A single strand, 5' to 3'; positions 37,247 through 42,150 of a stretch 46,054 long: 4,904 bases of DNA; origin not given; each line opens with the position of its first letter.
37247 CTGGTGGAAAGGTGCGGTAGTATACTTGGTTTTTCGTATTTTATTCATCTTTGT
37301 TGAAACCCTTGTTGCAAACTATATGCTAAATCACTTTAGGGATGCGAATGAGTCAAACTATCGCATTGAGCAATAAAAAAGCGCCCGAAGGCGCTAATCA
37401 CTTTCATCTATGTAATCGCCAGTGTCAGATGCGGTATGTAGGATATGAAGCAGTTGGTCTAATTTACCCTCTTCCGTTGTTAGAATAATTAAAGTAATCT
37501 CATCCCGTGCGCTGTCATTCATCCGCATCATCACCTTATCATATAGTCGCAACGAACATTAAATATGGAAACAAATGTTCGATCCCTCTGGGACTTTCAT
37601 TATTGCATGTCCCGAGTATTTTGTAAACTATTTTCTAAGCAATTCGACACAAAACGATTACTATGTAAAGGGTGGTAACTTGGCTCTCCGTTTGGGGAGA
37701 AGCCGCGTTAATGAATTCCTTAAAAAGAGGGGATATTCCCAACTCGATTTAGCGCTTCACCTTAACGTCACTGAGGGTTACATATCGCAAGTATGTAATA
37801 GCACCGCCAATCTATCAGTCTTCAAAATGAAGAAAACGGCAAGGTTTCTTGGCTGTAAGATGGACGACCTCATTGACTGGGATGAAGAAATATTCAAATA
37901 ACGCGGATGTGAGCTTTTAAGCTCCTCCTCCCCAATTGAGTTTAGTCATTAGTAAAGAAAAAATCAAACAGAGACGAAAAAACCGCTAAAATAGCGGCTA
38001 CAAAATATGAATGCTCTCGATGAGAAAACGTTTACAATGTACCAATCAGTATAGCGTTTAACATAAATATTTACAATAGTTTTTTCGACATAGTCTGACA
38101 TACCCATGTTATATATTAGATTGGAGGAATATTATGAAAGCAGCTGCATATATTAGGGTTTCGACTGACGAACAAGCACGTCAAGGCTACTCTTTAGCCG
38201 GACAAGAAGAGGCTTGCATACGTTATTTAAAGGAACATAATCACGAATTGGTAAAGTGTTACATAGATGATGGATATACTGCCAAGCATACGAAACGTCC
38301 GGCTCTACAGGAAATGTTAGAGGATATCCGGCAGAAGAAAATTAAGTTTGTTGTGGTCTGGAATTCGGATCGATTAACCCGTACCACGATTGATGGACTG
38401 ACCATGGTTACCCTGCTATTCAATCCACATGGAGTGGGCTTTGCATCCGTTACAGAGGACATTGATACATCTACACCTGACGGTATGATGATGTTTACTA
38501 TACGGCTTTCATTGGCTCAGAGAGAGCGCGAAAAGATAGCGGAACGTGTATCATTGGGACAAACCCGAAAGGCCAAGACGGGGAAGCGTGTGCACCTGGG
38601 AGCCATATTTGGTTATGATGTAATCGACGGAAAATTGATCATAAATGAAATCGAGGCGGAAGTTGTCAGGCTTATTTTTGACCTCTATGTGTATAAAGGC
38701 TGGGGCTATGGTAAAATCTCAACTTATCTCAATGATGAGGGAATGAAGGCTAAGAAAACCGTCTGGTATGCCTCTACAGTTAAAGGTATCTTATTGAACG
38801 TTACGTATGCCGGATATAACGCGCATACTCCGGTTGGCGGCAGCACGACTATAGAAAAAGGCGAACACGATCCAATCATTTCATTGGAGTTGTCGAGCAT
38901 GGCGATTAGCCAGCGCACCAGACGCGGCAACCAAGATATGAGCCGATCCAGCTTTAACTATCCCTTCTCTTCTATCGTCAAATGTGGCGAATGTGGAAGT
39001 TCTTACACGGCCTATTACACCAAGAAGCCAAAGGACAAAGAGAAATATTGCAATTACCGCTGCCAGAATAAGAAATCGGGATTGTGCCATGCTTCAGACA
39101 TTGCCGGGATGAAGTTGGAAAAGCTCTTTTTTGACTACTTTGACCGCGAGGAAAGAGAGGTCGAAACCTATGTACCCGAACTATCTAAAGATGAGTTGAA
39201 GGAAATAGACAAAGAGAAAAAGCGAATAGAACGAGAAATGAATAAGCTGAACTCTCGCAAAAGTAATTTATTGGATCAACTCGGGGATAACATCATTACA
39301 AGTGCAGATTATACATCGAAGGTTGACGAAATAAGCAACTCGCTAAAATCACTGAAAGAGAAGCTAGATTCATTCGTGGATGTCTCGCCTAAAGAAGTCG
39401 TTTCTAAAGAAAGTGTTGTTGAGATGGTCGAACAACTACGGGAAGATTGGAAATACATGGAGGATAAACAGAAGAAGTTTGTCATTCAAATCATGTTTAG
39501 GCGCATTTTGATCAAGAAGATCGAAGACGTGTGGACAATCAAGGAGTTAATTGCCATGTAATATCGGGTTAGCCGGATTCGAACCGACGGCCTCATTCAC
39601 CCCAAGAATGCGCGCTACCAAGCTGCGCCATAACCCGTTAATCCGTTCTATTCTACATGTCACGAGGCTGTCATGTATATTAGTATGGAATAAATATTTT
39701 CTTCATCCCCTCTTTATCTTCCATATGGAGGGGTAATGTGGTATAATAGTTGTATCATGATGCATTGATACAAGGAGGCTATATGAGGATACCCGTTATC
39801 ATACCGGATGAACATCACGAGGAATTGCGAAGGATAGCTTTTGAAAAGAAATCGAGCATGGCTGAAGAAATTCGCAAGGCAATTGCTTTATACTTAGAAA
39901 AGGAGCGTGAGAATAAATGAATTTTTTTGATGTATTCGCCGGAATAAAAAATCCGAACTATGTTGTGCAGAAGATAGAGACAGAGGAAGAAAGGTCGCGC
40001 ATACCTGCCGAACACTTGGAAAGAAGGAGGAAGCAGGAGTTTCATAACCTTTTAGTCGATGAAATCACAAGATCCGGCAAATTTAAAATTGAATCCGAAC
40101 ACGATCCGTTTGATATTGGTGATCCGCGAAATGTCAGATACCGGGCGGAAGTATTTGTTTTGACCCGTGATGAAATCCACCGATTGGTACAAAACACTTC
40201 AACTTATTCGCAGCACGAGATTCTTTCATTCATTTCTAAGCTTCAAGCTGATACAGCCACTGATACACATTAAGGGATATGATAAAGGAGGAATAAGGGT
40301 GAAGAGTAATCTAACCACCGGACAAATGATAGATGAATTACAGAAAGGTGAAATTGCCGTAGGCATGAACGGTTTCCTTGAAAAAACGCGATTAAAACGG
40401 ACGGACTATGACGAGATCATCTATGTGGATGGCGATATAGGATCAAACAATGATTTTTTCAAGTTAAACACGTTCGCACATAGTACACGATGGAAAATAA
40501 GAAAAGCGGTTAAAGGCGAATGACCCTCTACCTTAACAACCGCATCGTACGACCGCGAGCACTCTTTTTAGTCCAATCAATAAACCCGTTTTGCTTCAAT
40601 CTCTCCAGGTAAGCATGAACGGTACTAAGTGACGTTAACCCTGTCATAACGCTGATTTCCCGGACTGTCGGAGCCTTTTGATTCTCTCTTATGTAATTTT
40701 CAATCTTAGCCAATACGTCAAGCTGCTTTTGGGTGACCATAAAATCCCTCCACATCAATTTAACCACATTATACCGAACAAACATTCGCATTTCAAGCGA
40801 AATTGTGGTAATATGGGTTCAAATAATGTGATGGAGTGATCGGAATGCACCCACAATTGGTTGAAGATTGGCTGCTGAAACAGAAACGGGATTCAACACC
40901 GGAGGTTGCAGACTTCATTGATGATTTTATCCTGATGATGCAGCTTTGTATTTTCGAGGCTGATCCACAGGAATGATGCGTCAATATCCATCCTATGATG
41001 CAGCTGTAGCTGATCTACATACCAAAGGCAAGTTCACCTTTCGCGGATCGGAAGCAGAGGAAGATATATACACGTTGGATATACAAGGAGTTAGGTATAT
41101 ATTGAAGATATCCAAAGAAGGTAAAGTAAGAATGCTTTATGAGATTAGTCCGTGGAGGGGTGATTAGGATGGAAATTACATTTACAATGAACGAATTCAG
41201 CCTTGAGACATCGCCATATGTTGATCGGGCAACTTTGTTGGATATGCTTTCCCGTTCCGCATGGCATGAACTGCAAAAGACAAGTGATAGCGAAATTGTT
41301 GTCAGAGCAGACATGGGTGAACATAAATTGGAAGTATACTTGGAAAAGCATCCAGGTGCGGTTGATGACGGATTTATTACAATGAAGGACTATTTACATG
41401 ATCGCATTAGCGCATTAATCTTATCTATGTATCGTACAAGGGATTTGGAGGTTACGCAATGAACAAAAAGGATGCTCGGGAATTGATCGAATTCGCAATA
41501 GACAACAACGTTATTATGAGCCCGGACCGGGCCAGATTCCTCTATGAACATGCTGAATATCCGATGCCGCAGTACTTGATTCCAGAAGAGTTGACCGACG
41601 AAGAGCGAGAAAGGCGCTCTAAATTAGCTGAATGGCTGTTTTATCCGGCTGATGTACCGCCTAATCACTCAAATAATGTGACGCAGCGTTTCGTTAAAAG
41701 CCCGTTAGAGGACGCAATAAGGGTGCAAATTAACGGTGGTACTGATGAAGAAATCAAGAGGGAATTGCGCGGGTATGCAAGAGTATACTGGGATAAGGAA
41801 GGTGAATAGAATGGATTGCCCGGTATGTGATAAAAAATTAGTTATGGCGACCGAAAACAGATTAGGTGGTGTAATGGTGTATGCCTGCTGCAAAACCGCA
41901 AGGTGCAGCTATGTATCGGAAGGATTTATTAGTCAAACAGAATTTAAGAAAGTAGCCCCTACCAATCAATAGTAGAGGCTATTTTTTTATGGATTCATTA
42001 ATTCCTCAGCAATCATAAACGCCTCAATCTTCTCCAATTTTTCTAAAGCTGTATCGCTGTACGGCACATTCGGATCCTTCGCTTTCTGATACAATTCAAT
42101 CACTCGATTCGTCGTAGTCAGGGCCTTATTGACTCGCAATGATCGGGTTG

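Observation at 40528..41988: LexA DNA-binding-domain-only protein, with an SOS (Cheo) box inside back-to-back promoters guarding a 5-gene operon of unknowns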

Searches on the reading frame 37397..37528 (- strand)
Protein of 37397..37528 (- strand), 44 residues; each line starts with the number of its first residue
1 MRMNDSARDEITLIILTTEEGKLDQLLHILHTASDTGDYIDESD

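Call 81: search_protein_families(library=padloc, max_evalue=0.1, proteins=[window:37397-37528:-])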
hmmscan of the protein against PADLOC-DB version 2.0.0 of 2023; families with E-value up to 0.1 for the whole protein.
seq(44 aa): 0 families

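Call 82: search_protein_families(library=ncbifam, max_evalue=0.1, proteins=[window:37397-37528:-])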
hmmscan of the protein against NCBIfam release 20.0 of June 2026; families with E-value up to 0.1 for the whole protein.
seq(44 aa): 0 families

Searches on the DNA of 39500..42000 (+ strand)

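Call 6: search_dna_similar(query=window:39500-42000:+, collection=phages, mode=distant, max_rows=20)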
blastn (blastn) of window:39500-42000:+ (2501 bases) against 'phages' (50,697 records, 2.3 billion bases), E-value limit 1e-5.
Records with a match: 3; places in all: 3; records where one place covers at least 80% of the query: 0.
Best place of each record, by identity: 60-80% 3.
By first word of the organism name: Agathobaculum 2; Bacteriophage 1.
By host as written in the record: Agathobaculum butyriciproducens DA434 2; - 1.
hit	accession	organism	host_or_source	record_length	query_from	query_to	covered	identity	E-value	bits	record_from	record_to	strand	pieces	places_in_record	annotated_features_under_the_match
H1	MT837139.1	Bacteriophage sp.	human fecal samples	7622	65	138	3%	79.7%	7e-8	67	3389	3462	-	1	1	record has no annotation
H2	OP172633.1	Agathobaculum phage AB434P2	Agathobaculum butyriciproducens DA434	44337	65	141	3%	76.6%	1e-5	59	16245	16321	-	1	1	tRNA-Pro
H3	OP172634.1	Agathobaculum phage AB434P3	Agathobaculum butyriciproducens DA434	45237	65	141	3%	76.6%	1e-5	59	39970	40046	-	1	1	tRNA-Pro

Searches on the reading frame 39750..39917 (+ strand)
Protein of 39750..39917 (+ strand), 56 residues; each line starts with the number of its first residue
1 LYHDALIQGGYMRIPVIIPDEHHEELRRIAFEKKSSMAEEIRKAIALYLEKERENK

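Call 3: search_protein_families(library=pfam, max_evalue=1, proteins=[window:39750-39917:+])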
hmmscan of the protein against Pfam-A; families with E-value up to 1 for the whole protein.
seq(56 aa): 2 families
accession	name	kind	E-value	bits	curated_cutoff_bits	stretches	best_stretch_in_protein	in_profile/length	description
PF22513.2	FitA-like_RHH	-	0.0044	17.4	27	1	18-44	8-34/39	Antitoxin FitA-like, ribbon-helix-helix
PF01402.27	RHH_1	-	0.039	14.4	20.5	1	18-51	6-39/39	Ribbon-helix-helix protein, copG family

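Call 12: search_protein_families(library=phrogs, max_evalue=0.01, proteins=[window:39783-39917:+])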
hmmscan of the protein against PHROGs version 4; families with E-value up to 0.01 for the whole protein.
seq(45 aa): 3 families
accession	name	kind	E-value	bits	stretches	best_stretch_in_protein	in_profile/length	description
phrog_876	-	transcription regulation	0.00012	22.7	1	3-44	70-111/239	transcriptional repressor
phrog_3180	-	transcription regulation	0.00018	22.4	1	5-42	10-47/50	Arc-like repressor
phrog_582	-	transcription regulation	0.0027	19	1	2-43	59-100/105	Arc-like repressor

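Call 81: search_protein_families(library=padloc, max_evalue=0.1, proteins=[window:39783-39917:+])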
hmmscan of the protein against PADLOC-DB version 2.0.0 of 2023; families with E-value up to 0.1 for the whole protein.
seq(45 aa): 0 families

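Call 82: search_protein_families(library=ncbifam, max_evalue=0.1, proteins=[window:39783-39917:+])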
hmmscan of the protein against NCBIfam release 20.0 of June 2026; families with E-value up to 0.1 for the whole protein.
seq(45 aa): 2 families
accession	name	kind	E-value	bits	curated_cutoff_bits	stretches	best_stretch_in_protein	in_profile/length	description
NF041793.1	ORF56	equivalog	0.0028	17.7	50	1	4-38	4-38/39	ORF56 family plasmid copy control protein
NF053762.1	aCcr1_fam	equivalog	0.003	17.4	60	1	9-38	9-38/38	aCcr1 family cell cycle regulator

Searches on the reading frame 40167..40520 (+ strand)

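Call 3: search_protein_families(library=pfam, max_evalue=1, proteins=[window:40167-40520:+])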
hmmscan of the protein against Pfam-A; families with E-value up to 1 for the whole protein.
seq(118 aa): 1 family
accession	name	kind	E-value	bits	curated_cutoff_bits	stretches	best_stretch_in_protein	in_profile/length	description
PF15985.11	KH_6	-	0.054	14.3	27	1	52-70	17-38/47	KH domain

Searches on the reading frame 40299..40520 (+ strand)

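Call 12: search_protein_families(library=phrogs, max_evalue=0.01, proteins=[window:40299-40520:+])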
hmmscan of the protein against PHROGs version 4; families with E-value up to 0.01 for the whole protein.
seq(74 aa): 0 families

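Call 81: search_protein_families(library=padloc, max_evalue=0.1, proteins=[window:40299-40520:+])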
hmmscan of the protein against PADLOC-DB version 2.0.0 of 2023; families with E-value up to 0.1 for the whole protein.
seq(74 aa): 1 family
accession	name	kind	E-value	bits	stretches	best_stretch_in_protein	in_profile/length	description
PDLC01390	Cas5a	-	0.017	12.8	1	23-66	153-196/221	CAS-I-A; effector_G5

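Call 82: search_protein_families(library=ncbifam, max_evalue=0.1, proteins=[window:40299-40520:+])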
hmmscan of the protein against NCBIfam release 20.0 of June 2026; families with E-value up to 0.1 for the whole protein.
seq(74 aa): 0 families
